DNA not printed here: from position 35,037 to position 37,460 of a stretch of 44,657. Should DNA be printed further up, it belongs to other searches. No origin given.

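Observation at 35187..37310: Third B12-radical SAM enzyme translationally coupled inside the legionaminic acid operon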

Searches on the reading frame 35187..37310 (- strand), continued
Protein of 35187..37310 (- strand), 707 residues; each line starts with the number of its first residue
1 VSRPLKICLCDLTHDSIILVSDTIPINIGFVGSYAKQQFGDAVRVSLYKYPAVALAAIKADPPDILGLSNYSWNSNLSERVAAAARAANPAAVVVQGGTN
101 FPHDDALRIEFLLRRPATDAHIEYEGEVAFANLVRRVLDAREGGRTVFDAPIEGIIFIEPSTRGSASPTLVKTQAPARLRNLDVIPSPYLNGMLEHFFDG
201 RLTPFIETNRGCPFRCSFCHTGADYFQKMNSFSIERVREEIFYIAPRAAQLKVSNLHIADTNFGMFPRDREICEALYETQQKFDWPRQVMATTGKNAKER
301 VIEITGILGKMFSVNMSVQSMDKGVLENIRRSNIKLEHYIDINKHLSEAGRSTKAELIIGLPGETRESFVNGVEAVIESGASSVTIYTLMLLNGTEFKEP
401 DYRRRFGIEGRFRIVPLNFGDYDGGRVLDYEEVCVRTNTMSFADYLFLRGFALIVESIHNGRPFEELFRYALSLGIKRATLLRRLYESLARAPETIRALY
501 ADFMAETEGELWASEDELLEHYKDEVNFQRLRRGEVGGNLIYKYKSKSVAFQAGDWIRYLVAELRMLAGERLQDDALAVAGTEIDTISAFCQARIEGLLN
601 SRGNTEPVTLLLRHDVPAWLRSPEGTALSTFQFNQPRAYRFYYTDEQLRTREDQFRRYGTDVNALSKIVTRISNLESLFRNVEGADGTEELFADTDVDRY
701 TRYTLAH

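Call 12: find_related_loci(query=A1, collection=genome_contigs, flank=10000)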
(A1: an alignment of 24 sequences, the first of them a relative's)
Query A1 (707 aa) in genome_contigs; peptide patterns used: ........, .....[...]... (x = any residue, [..] = any of these).
600 stretches matched a pattern (row limit reached: there are more); 589 encode a relative of the query (tblastn E <= 1e-3); the best 80 are kept; 79 distinct loci.
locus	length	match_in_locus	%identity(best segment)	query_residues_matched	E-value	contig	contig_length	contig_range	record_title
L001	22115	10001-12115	61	4-707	0e+0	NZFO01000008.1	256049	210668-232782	MAG: Magnetovibrio sp. isolate MED 129307, whole genome shotgun sequence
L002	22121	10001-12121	54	3-707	0e+0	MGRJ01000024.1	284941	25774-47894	MAG: Deltaproteobacteria bacterium RIFCSPHIGHO2_02_FULL_40_28 rifcsphigho2_02_scaffold_54, whole genome shotgun sequence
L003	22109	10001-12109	53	5-707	0e+0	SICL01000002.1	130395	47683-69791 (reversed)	MAG: Candidatus Taenariivivens baikalensis isolate Baikal-deep-G204 BACOMB-C277, whole genome shotgun sequence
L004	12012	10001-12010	54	1-673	0e+0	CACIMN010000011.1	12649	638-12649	uncultured Pelagibacteraceae bacterium isolate AG-913-L03 genome assembly, contig: AG-913-L03_NODE_11, whole genome shot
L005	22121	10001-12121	52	1-707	0e+0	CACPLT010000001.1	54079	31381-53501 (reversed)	MAG: uncultured Pelagibacteraceae bacterium isolate AG-439-M09 genome assembly, contig: AG-439-M09_NODE_1, whole genome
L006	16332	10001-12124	51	2-707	0e+0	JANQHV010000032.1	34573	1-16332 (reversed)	MAG: SAR324 cluster bacterium isolate PL24a_bin.25 k99_9107129, whole genome shotgun sequence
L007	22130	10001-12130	50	2-706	0e+0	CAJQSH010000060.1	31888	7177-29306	MAG: uncultured Candidatus Pelagibacter sp. isolate RIS_SAG_29 genome assembly, contig: c_000000002156, whole genome sho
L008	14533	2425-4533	50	3-707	0e+0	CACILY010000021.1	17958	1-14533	uncultured Prochlorococcus sp. isolate AG-435-K18 genome assembly, contig: AG-435-K18_NODE_21, whole genome shotgun sequ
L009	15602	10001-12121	50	1-706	0e+0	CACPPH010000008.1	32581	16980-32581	MAG: uncultured Pelagibacteraceae bacterium isolate AG-915-N04 genome assembly, contig: AG-915-N04_NODE_8, whole genome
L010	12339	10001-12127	50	3-706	0e+0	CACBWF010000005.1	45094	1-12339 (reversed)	uncultured Alphaproteobacteria bacterium isolate AG-900-F16 genome assembly, contig: AG-900-F16_NODE_5, whole genome sho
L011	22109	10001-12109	57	5-706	0e+0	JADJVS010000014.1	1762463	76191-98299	MAG: Sulfuritalea sp. isolate Hjor_18-Q3-R7-51_MAXAC.006 tig00119763-10-17618800, whole genome shotgun sequence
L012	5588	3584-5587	50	3-668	0e+0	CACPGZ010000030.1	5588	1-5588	MAG: uncultured Pelagibacteraceae bacterium isolate AG-470-P06 genome assembly, contig: AG-470-P06_NODE_30, whole genome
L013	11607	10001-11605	58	1-540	0e+0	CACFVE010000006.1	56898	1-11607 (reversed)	uncultured Pelagibacteraceae bacterium isolate AG-414-M09 genome assembly, contig: AG-414-M09_NODE_6, whole genome shotg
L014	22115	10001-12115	58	2-707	0e+0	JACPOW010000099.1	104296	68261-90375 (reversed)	MAG: Elusimicrobia bacterium isolate NC_groundwater_611_Pr5_B-0.1um_68_12 alan_book_18_scaffold_402432, whole genome sho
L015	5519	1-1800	54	109-707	0e+0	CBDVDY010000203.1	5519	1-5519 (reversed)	MAG TPA_asm: uncultured Alphaproteobacteria bacterium isolate SRR22302348_concoct_13 genome assembly, contig: ERZ2507359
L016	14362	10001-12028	41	4-683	8e-180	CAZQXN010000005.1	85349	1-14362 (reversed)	MAG TPA_asm: uncultured Planctomycetia bacterium isolate SRP167671_co1_127 genome assembly, contig: NODE_255_length_8534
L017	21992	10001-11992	40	3-672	1e-155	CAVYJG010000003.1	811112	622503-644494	MAG: uncultured Acidobacteriota bacterium isolate MFD01476.bin.2.37 genome assembly, contig: contig_16431, whole genome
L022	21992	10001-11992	39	3-672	2e-151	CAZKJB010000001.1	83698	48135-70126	MAG TPA_asm: uncultured Terracidiphilus sp. isolate binchicken_co3_587 genome assembly, contig: NODE_726_length_83698_co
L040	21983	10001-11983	35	1-672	8e-121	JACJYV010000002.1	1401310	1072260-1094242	MAG: Bacteroidia bacterium isolate HK-STAS-BACT-47 HK-STAS-BACT-47_2, whole genome shotgun sequence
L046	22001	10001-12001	33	5-673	9e-119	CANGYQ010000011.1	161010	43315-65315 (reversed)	MAG: Bryobacteraceae bacterium isolate RE-18aug17-11 genome assembly, contig: RE-18aug17-C98, whole genome shotgun seque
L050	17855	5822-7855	33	6-688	9e-118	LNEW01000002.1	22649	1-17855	MAG: Rhodospirillales bacterium Ga0074136 Ga0074136_1002.1, whole genome shotgun sequence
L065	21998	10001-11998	32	6-673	2e-108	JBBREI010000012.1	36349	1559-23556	MAG: Burkholderiales bacterium isolate Co_metawrap_2495 Cmw_2495_k141_29456128_length_36349_cov_10.0000, whole genome sh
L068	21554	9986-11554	37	3-537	4e-106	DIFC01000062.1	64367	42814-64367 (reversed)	MAG TPA_asm: Deltaproteobacteria bacterium UBA5758 UBA5758_contig_23887, whole genome shotgun sequence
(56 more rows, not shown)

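Call 16: search_solved_structures(query=A1, max_evalue=0.001)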
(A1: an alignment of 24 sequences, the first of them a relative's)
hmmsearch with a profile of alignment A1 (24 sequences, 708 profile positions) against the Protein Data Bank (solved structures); distinct sequences matched with E-value up to 0.001: 4.
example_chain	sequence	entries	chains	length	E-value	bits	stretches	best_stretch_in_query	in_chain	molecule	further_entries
7kdx_A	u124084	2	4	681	2.7e-63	217.7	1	62-489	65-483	Methyltransferase TokK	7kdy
9n1b_A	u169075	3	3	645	7.8e-53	183.1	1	57-397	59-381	Radical SAM protein | Radical SAM enzyme CysS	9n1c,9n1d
6fd2_B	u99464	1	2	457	3.6e-06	28.9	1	209-383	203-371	Putative apramycin biosynthetic oxidoreductase 4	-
7rdr_A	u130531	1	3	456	0.00022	23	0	466-512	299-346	Circular tendon repeat protein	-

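Call 17: search_solved_structures(query=window:35190-37310:-, max_evalue=0.001, show_alignments=2)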
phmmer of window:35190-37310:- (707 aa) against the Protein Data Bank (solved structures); distinct sequences matched with E-value up to 0.001: 3.
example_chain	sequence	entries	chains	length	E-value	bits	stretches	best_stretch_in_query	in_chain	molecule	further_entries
7kdx_A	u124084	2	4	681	2.6e-45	158.1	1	24-467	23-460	Methyltransferase TokK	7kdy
9n1b_A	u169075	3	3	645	8.5e-40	139.9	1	60-398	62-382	Radical SAM protein | Radical SAM enzyme CysS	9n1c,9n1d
6fd2_B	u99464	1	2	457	0.00059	21.4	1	206-388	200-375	Putative apramycin biosynthetic oxidoreductase 4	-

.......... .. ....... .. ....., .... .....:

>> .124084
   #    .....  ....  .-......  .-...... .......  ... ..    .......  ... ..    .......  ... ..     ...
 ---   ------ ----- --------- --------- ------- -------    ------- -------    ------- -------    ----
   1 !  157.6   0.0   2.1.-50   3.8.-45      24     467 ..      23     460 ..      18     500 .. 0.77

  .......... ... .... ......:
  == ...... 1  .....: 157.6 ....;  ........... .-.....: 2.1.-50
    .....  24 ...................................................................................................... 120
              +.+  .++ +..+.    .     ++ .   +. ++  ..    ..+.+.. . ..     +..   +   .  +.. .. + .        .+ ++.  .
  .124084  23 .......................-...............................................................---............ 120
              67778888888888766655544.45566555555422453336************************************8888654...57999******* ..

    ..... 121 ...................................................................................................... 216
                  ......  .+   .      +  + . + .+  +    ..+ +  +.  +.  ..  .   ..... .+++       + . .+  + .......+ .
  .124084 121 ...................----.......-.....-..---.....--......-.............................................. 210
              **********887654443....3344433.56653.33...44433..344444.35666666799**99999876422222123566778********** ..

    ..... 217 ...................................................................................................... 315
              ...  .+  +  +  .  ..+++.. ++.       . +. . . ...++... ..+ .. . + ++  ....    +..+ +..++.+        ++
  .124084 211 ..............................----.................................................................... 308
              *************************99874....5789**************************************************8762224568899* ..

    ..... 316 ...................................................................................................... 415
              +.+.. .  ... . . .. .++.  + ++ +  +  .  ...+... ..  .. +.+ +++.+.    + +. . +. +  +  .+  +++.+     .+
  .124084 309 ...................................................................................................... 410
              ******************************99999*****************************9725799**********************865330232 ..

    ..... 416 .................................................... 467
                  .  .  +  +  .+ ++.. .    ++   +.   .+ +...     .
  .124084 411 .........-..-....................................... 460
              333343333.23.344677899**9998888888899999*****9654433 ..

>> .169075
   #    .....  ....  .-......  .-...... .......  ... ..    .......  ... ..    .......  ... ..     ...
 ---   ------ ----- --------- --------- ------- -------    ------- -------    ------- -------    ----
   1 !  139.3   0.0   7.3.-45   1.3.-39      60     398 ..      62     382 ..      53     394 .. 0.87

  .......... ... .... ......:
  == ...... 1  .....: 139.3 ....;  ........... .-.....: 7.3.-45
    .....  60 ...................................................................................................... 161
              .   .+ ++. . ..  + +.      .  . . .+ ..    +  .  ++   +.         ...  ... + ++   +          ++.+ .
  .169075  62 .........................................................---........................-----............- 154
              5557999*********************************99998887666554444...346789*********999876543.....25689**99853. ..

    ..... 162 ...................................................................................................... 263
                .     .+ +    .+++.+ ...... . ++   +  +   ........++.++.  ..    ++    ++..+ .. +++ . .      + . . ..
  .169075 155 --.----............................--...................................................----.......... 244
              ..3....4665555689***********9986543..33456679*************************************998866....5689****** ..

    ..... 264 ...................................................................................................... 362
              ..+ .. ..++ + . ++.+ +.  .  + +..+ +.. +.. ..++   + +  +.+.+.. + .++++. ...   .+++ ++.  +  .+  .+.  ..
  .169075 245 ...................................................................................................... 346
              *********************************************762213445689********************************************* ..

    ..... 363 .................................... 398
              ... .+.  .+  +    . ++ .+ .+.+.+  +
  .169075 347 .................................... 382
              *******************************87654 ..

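Call 27: search_protein_families(library=ncbifam, proteins=[L005:5511-7358:+, L007:7870-9816:+, L005:7369-7854:+, L009:8228-9991:+, L001:19120-20241:+, L002:12130-12813:+, L022:5755-7173:+, L017:6680-8041:+, L068:12247-13422:+, L068:13444-14739:+], max_evalue=0.00001)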
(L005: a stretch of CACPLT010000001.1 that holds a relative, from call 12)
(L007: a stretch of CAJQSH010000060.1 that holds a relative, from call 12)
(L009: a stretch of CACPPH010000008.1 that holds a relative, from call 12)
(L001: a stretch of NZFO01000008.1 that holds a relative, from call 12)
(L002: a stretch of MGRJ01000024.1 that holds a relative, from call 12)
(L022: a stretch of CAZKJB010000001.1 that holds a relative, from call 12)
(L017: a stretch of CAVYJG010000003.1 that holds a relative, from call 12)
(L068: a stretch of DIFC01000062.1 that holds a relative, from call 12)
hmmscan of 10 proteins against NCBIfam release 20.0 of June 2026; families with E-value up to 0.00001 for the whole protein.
L005:5511-7358:+ (615 aa): 7 families
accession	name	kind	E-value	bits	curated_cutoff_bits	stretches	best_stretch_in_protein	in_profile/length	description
NF007926.1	PRK10641.1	equivalog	4.5e-32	111.4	836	1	54-578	48-579/617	TonB-dependent vitamin B12 receptor BtuB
TIGR01779.1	TonB-B12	equivalog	2e-31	109.2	599.7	1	55-611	50-610/614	TonB-dependent vitamin B12 receptor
NF010010.0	PRK13483.1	equivalog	6.7e-12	44.2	927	1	46-562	46-591/660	ligand-gated channel protein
TIGR01785.1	TonB-hemin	subfamily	1.2e-11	43.8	316.85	1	45-160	13-128/677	TonB-dependent heme/hemoglobin receptor family protein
NF007478.2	PRK10064.1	equivalog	7.6e-08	31.1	745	1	48-160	45-157/663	catecholate siderophore receptor CirA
NF010012.0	PRK13486.1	equivalog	1.5e-07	30.2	924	1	44-163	36-160/696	TonB-dependent receptor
NF038079.1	TonB_sider_MxcH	equivalog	3.8e-06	25.3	925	1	66-165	147-243/792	TonB-dependent siderophore myxochelin receptor MxcH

L007:7870-9816:+ (648 aa): 17 families
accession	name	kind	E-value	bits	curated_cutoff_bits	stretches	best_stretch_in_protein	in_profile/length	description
TIGR01779.1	TonB-B12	equivalog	2e-52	178.6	599.7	1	24-642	29-608/614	TonB-dependent vitamin B12 receptor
TIGR01785.1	TonB-hemin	subfamily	2.4e-36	125.4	316.85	1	26-646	4-675/677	TonB-dependent heme/hemoglobin receptor family protein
NF007926.1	PRK10641.1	equivalog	2.5e-33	115.5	836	1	21-640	25-609/617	TonB-dependent vitamin B12 receptor BtuB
TIGR01786.1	TonB-hemlactrns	subfamily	1.4e-29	103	323.75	1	34-641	15-712/719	TonB-dependent hemoglobin/transferrin/lactoferrin family receptor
NF010012.0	PRK13486.1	equivalog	1.9e-24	86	924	2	15-155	18-161/696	TonB-dependent receptor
TIGR04056.1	OMP_RagA_SusC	subfamily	5e-21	74.8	368.25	2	32-166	87-217/981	SusC/RagA family TonB-linked outer membrane protein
NF007478.2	PRK10064.1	equivalog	1.2e-20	73.4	745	1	25-173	32-179/663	catecholate siderophore receptor CirA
NF010010.0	PRK13483.1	equivalog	1.6e-19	69.4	927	1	23-637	33-649/660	ligand-gated channel protein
NF010048.1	PRK13524.1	subfamily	4.9e-15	55.1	493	1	120-164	144-188/744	FepA family TonB-dependent siderophore receptor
NF010011.0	PRK13484.1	equivalog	1.7e-14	53.1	1197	2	25-153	32-160/682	IreA family TonB-dependent siderophore receptor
NF010038.0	PRK13513.1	equivalog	7.5e-13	47.9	942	1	20-644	32-655/659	ligand-gated channel protein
NF038079.1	TonB_sider_MxcH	equivalog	8.7e-13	47.2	925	1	40-194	132-281/792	TonB-dependent siderophore myxochelin receptor MxcH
NF010051.0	PRK13528.1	subfamily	1.6e-12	46.5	583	1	76-166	88-186/727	FepA family TonB-dependent siderophore receptor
NF053590.1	TonB_dep_TOL0244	equivalog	2.1e-12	46.5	645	1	25-569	13-538/604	TOL_0244 family TonB-dependent receptor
NF049945.1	TonB_dep_FCYXU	equivalog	8.3e-11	41.2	825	1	84-383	97-409/697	TonB-dependent receptor, FCYXU motif-type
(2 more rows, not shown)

L005:7369-7854:+ (161 aa): 0 families

L009:8228-9991:+ (587 aa): 1 family
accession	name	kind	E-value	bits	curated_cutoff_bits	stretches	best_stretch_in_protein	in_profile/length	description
NF041651.1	nodul_NodU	equivalog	1.5e-25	90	1000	1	286-555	269-527/556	nodulation protein NodU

L001:19120-20241:+ (373 aa): 1 family
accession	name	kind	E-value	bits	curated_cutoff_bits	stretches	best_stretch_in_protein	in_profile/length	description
TIGR03573.1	WbuX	subfamily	3.7e-97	325.8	203.2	1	10-350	3-343/344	N-acetyl sugar amidotransferase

L002:12130-12813:+ (227 aa): 3 families
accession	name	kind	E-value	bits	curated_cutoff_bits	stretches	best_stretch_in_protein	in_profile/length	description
TIGR04001.1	thiol_BshB1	equivalog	1.9e-19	70.3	182.5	1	4-221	3-222/226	bacillithiol biosynthesis deacetylase BshB1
TIGR04000.1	thiol_BshB2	equivalog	1.8e-10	40.9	195.25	1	4-187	2-186/217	bacillithiol biosynthesis deacetylase BshB2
NF002557.0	PRK02122.1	subfamily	2.9e-06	25.7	384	0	2-38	370-406/653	glucosamine-6-phosphate deaminase-like protein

L022:5755-7173:+ (472 aa): 0 families

L017:6680-8041:+ (453 aa): 1 family
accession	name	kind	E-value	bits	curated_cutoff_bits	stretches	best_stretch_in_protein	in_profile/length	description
TIGR03609.1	S_layer_CsaB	equivalog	6.6e-12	45.3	213.1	1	113-359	56-276/301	polysaccharide pyruvyl transferase CsaB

L068:12247-13422:+ (391 aa): 15 families
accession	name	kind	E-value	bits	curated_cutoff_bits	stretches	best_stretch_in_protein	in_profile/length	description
NF041833.1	Fe_ADH_ErcA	equivalog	4.4e-58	197.2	550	1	9-388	2-378/382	alcohol dehydrogenase-like regulatory protein ErcA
TIGR02638.1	lactal_redase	equivalog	9.1e-56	189.3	523.15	1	11-384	3-376/379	lactaldehyde reductase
NF007911.0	PRK10624.1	equivalog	2.8e-51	174.7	537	1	11-366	4-358/382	lactaldehyde reductase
NF050025.1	SulfAcetaldRedSarD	equivalog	5.4e-51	173.6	700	1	21-385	14-379/385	sulfoacetaldehyde reductase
NF010378.0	PRK13805.1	equivalog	6.8e-45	153.2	951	1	36-362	481-832/872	bifunctional acetaldehyde-CoA/alcohol dehydrogenase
TIGR03405.1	Phn_Fe-ADH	equivalog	5.1e-44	150.5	423.7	1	30-366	15-345/355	iron-containing alcohol dehydrogenase PsrA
NF058672.1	4HyButDHCUPNE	equivalog_domain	7.1e-44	150.5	500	1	16-375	8-362/378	4-hydroxybutyrate dehydrogenase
NF053866.1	CholDhdGbsBBac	equivalog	9.2e-44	149.6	550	1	11-355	11-357/392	choline dehydrogenase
NF007363.0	PRK09860.1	equivalog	4e-39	134.8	581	1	15-383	9-375/383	L-threonine dehydrogenase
NF011998.0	PRK15454.1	equivalog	1.7e-30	106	556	1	90-308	101-319/395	ethanolamine utilization ethanol dehydrogenase EutG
TIGR04266.1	NDMA_methanol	equivalog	6.1e-22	78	625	1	89-343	88-348/420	NDMA-dependent methanol dehydrogenase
NF041822.1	daptide_DH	equivalog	2.7e-11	42.9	300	1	40-269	3-240/363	daptide-type RiPP biosynthesis dehydogenase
NF011717.0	PRK15138.1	equivalog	4.4e-10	39.2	645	1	73-351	63-348/387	alcohol dehydrogenase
NF006941.0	PRK09423.1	subfamily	3.6e-09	35.9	336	0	77-117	66-106/367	glycerol dehydrogenase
NF002022.0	PRK00843.1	equivalog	1.5e-07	30.7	413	1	17-116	13-108/350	NAD(P)-dependent glycerol-1-phosphate dehydrogenase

L068:13444-14739:+ (431 aa): 68 families (the best 25 are shown)
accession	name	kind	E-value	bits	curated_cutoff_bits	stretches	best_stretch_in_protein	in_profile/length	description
NF004856.0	PRK06209.1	equivalog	1.9e-104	349.7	486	1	2-424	7-434/450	glutamate-1-semialdehyde 2,1-aminomutase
NF041362.1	GntE_guanitoxin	equivalog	3.2e-87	292.8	525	1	2-375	4-402/426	guanitoxin biosynthesis PLP-dependent transaminase GntE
NF000818.0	PRK00062.1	subfamily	2.3e-77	260.5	398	1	2-405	2-427/429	glutamate-1-semialdehyde 2,1-aminomutase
TIGR00713.1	hemL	equivalog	1.2e-76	258.1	527.3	1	6-402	2-420/423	glutamate-1-semialdehyde 2,1-aminomutase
NF009055.0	PRK12389.1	equivalog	1.1e-70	238.5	637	1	1-406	1-429/431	glutamate-1-semialdehyde 2,1-aminomutase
NF005993.0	PRK08117.1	subfamily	6.8e-43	146.8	574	2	176-378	193-395/433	aspartate aminotransferase family protein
TIGR00707.1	argD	subfamily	2.3e-40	138.6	410.05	1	34-345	7-324/381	acetylornithine/succinylornithine family transaminase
NF004426.0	PRK05769.1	equivalog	1.8e-37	129.2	552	2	178-378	205-407/441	acetyl ornithine aminotransferase family protein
NF001864.0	PRK00615.1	equivalog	2.5e-35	121.9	706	1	4-305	5-320/433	glutamate-1-semialdehyde aminotransferase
NF004714.0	PRK06058.1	subfamily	4.3e-35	121.2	639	2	177-375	211-409/447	4-aminobutyrate--2-oxoglutarate transaminase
NF005376.0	PRK06918.1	equivalog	3.3e-34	118.1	676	2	188-376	216-407/451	4-aminobutyrate--2-oxoglutarate transaminase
NF006368.0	PRK08593.1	equivalog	1.1e-33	116.5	570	2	189-380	207-401/448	aspartate aminotransferase family protein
TIGR00700.1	GABAtrnsam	equivalog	1.5e-33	116.1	506.65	2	184-326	190-335/420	4-aminobutyrate--2-oxoglutarate transaminase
TIGR00508.1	bioA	equivalog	3.3e-33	114.9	405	1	36-375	13-386/419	adenosylmethionine--8-amino-7-oxononanoate transaminase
NF005985.0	PRK08088.1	equivalog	5.1e-31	107.8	713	1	36-332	23-343/426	4-aminobutyrate--2-oxoglutarate transaminase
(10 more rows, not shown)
